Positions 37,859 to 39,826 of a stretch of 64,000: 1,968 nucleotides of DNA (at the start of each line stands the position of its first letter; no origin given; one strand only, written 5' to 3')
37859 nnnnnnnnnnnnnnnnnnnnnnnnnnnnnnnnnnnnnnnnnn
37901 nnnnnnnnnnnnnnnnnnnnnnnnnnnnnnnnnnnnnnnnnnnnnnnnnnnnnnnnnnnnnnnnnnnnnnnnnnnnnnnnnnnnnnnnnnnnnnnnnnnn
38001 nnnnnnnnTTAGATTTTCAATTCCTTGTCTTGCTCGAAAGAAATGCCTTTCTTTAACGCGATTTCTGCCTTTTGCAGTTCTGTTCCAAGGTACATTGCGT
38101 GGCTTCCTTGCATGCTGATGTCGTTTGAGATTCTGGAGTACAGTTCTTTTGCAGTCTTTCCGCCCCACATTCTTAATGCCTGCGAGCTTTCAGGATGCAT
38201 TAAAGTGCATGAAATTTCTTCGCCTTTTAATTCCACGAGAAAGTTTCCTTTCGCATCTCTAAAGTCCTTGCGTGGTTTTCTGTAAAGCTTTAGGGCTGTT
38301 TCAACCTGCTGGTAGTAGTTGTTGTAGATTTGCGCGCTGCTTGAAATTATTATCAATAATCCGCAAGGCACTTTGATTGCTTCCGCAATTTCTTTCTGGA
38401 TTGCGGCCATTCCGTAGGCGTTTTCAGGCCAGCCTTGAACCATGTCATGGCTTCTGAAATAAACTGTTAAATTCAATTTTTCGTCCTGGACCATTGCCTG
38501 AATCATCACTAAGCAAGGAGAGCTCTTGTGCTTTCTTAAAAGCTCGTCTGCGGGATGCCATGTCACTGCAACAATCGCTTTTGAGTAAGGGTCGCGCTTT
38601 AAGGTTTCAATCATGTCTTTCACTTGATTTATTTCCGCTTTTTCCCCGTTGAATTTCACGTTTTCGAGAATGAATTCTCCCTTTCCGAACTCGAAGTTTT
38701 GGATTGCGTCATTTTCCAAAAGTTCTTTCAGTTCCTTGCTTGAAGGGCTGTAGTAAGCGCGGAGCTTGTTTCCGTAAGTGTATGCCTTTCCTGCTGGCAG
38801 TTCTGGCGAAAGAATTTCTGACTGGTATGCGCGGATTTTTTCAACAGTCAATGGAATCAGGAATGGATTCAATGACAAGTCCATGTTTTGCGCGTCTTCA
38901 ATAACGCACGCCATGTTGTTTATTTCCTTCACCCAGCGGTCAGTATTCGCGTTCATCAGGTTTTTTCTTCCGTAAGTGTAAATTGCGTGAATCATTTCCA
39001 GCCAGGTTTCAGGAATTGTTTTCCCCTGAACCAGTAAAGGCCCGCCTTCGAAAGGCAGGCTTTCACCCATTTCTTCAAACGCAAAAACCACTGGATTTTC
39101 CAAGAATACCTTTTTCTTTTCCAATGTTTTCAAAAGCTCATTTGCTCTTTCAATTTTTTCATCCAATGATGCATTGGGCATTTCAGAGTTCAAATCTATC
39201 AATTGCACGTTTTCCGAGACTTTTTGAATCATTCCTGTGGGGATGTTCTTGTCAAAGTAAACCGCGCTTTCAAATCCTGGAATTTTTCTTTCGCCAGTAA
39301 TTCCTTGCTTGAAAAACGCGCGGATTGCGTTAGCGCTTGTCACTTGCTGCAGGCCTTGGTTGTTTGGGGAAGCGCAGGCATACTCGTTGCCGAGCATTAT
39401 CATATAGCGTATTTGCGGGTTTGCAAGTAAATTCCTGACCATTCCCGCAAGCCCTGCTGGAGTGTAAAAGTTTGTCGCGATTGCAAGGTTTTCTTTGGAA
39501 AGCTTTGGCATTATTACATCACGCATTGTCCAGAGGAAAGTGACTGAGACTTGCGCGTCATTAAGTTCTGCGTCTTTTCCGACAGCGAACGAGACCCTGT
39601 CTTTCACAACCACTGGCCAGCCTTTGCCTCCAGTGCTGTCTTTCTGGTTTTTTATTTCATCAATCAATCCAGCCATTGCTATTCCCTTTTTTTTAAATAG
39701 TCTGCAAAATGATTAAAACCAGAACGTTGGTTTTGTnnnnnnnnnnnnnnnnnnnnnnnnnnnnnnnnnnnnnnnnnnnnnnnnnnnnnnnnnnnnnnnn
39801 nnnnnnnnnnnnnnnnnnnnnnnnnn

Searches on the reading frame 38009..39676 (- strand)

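Call 21: search_protein_families(library=pfam, proteins=[window:38009-39676:-], max_evalue=0.01)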
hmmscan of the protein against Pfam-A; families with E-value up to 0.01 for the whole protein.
window:38009-39676:- (555 aa): 3 families
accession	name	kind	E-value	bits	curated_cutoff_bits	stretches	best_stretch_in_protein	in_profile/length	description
PF00303.24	Thymidylat_synt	-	1.4e-21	77.2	24.3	1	302-469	95-227/266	Thymidylate synthase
PF14251.12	PterinBD-DUF4346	-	7.6e-16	59.1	29.6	1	474-550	2-86/86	PterinBD-DUF4346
PF04208.19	MtrA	-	3.2e-09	37.1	25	1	19-177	7-147/173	Tetrahydromethanopterin S-methyltransferase, subunit A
